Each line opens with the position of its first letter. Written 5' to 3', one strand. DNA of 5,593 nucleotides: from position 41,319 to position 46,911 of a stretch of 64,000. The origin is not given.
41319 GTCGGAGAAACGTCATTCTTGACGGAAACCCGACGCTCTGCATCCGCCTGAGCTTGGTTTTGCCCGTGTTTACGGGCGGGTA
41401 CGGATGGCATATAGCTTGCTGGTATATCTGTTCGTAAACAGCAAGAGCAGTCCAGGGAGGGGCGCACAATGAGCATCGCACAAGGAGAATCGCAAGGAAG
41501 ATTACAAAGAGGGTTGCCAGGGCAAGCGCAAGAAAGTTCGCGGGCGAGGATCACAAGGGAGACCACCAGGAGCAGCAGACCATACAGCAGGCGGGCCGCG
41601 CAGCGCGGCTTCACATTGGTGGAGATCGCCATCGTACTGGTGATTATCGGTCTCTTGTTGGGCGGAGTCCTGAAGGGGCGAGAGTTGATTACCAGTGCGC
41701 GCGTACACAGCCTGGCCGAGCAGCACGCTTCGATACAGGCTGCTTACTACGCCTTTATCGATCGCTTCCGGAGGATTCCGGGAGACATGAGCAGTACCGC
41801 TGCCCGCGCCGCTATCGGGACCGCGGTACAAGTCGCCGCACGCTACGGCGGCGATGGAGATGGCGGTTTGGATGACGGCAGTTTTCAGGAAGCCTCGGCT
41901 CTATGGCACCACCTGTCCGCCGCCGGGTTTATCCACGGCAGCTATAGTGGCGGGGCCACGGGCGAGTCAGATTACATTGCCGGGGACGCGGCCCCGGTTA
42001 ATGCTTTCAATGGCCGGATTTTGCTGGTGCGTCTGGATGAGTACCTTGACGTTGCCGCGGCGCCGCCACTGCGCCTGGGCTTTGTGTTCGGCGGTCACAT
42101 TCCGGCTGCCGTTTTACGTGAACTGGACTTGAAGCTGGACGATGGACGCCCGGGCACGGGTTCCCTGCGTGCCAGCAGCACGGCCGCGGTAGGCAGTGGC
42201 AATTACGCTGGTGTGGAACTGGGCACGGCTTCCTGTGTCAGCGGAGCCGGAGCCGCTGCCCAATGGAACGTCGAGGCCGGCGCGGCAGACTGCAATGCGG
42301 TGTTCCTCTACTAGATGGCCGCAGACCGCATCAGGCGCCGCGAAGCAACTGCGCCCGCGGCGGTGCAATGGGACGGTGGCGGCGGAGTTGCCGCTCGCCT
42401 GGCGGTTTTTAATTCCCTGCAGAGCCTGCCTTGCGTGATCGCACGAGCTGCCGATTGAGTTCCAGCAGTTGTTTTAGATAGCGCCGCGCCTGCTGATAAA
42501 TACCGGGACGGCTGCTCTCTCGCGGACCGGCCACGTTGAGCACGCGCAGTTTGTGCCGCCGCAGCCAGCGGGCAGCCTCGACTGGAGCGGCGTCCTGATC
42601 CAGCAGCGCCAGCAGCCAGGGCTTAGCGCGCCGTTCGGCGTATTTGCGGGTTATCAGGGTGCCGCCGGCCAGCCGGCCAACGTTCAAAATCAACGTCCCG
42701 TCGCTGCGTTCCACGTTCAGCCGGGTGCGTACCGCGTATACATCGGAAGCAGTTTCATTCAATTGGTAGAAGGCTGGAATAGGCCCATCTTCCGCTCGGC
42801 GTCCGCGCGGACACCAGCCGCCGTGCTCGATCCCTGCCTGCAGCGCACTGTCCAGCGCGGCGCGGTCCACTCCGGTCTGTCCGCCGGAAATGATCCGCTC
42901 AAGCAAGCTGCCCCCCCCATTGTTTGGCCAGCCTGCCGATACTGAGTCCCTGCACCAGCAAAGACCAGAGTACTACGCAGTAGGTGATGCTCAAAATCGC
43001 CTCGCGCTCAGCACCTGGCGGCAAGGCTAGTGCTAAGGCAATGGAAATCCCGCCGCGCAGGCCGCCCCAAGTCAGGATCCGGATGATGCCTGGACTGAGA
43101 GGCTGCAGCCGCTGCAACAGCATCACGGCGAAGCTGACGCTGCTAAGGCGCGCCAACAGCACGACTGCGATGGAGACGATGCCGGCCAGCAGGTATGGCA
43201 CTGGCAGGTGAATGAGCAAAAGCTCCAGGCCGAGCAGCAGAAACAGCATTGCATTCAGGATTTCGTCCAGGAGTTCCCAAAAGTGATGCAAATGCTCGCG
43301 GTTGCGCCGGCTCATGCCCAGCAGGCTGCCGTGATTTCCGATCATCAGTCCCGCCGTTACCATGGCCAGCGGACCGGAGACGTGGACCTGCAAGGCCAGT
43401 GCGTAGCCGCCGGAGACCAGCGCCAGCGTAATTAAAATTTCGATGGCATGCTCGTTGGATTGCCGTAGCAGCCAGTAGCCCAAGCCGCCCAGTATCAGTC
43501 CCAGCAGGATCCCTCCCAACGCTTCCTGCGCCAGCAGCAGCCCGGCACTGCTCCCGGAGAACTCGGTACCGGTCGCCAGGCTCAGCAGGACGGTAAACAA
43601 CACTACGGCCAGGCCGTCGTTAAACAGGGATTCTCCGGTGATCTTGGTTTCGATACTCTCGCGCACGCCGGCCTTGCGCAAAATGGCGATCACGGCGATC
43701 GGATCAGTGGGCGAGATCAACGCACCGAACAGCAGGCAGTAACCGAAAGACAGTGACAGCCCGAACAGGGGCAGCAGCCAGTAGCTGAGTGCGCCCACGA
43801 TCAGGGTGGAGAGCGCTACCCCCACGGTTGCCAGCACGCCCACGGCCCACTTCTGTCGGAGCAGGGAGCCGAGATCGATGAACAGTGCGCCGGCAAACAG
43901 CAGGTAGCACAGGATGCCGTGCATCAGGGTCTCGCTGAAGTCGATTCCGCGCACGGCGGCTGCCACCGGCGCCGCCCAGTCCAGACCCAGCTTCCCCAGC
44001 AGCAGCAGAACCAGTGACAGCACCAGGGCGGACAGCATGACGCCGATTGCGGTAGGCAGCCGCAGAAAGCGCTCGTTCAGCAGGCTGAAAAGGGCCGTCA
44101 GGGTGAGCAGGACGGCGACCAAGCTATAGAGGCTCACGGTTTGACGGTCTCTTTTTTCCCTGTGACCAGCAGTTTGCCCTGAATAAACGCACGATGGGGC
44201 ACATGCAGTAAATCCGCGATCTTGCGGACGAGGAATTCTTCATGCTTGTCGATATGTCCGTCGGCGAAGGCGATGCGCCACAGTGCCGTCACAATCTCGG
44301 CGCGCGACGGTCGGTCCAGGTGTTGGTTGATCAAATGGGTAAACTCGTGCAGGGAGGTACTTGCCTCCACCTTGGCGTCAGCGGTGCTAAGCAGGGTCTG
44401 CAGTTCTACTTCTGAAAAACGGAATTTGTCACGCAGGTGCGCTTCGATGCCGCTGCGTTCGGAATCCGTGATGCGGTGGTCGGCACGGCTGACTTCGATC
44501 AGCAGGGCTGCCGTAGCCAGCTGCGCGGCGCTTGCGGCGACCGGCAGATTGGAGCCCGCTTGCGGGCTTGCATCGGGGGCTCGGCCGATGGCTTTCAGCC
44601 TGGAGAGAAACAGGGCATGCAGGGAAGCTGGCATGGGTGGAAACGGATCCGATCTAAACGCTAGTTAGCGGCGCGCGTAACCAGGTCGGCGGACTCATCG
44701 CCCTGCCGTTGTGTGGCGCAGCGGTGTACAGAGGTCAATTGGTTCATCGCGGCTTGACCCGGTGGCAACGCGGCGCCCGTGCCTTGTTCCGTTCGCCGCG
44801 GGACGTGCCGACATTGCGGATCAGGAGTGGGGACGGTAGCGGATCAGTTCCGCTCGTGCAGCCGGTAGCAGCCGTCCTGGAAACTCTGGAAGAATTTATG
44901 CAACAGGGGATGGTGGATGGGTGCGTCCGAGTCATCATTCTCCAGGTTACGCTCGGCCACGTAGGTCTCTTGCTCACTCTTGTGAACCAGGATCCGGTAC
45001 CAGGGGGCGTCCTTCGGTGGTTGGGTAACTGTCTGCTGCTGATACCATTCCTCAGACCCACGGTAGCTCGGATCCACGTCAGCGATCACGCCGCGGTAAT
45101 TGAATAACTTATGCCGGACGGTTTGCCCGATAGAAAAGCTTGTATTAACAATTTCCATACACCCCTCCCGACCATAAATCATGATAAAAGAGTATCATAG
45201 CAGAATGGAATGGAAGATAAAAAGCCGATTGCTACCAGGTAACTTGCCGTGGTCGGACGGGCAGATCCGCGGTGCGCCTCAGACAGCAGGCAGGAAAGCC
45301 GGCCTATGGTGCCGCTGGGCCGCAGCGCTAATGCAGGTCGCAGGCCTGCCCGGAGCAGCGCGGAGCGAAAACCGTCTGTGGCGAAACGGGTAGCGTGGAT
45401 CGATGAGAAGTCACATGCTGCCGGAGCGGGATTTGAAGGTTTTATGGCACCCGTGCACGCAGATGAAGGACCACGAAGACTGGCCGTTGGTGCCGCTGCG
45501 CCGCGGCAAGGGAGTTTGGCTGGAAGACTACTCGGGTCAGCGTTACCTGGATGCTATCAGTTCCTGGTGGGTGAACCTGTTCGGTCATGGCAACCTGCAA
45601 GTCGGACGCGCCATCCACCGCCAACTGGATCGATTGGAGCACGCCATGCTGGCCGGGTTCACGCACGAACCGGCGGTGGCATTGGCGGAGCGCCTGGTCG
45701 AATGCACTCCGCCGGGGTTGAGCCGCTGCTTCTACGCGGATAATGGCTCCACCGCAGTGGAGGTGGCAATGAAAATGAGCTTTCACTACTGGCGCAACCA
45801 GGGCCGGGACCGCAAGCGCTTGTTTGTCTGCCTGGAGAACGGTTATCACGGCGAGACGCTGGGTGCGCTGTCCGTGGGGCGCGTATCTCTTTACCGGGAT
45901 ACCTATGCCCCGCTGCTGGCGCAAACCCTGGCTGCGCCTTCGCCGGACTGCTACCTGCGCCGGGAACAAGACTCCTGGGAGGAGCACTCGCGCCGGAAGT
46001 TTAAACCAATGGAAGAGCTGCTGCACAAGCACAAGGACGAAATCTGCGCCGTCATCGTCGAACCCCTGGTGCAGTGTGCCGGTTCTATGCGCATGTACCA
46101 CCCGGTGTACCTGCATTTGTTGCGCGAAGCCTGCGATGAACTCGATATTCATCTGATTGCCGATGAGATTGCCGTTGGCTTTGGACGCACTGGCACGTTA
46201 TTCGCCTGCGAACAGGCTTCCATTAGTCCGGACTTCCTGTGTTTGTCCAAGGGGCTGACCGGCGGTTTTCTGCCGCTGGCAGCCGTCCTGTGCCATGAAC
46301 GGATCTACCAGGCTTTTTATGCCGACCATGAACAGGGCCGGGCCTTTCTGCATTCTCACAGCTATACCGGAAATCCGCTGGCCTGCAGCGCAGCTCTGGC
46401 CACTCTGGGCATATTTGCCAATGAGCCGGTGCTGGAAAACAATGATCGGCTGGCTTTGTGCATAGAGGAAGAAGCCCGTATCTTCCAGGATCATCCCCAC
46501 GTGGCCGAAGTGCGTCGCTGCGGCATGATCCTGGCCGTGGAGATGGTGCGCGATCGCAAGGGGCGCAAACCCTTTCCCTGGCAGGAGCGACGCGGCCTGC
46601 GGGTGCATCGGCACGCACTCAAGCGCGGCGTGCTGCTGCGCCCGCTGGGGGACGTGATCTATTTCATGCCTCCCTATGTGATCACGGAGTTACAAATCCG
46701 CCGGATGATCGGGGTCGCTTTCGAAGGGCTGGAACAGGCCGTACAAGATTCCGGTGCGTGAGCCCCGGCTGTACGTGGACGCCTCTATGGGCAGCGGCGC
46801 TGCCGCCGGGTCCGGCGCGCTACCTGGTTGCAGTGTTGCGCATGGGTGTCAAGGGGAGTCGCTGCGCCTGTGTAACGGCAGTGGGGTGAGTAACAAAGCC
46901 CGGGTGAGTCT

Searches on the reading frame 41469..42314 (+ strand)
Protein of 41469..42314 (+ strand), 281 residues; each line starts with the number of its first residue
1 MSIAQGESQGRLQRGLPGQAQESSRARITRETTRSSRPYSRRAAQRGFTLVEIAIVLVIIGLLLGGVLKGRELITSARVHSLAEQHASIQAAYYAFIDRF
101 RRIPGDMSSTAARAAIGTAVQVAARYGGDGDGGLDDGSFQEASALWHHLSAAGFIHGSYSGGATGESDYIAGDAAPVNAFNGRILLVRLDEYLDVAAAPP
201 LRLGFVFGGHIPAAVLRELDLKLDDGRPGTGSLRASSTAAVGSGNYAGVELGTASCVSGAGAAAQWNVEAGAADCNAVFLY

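Call 97: search_protein_families(library=pfam, proteins=[window:41469-42314:+], max_evalue=0.00001)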
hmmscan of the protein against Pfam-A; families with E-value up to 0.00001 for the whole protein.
window:41469-42314:+ (281 aa): 1 family
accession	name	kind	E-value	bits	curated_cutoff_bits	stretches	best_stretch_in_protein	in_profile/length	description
PF07963.17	N_methyl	-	4.1e-07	29.7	21.2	1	43-68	2-27/27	Prokaryotic N-terminal methylation motif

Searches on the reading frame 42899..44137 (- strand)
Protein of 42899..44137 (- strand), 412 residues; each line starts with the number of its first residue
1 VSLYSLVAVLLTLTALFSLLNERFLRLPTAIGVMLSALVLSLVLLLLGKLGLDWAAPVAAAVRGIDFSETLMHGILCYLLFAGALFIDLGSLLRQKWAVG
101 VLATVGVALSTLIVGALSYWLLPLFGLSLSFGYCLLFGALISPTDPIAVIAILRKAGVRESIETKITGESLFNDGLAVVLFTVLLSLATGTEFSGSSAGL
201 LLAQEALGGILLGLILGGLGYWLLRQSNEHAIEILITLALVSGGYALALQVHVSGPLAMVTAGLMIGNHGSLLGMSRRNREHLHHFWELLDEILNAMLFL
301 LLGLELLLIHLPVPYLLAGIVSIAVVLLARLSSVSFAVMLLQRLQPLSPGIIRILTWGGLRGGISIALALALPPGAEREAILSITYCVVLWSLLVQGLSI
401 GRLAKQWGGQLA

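Call 97: search_protein_families(library=pfam, proteins=[window:42899-44137:-], max_evalue=0.00001)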
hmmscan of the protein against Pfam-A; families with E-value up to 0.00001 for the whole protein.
window:42899-44137:- (412 aa): 1 family
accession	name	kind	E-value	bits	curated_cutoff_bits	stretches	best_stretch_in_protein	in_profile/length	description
PF00999.27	Na_H_Exchanger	-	2.9e-56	191.4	26.2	1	13-405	2-374/375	Sodium/hydrogen exchanger, transmembrane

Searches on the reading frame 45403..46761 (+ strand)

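Call 97: search_protein_families(library=pfam, proteins=[window:45403-46761:+], max_evalue=0.00001)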
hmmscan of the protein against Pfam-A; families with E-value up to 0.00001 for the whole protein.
window:45403-46761:+ (452 aa): 1 family
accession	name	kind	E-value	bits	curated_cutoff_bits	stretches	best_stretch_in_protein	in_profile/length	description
PF00202.27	Aminotran_3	-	2.1e-99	333.4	30.5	1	25-436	6-396/403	Aminotransferase class-III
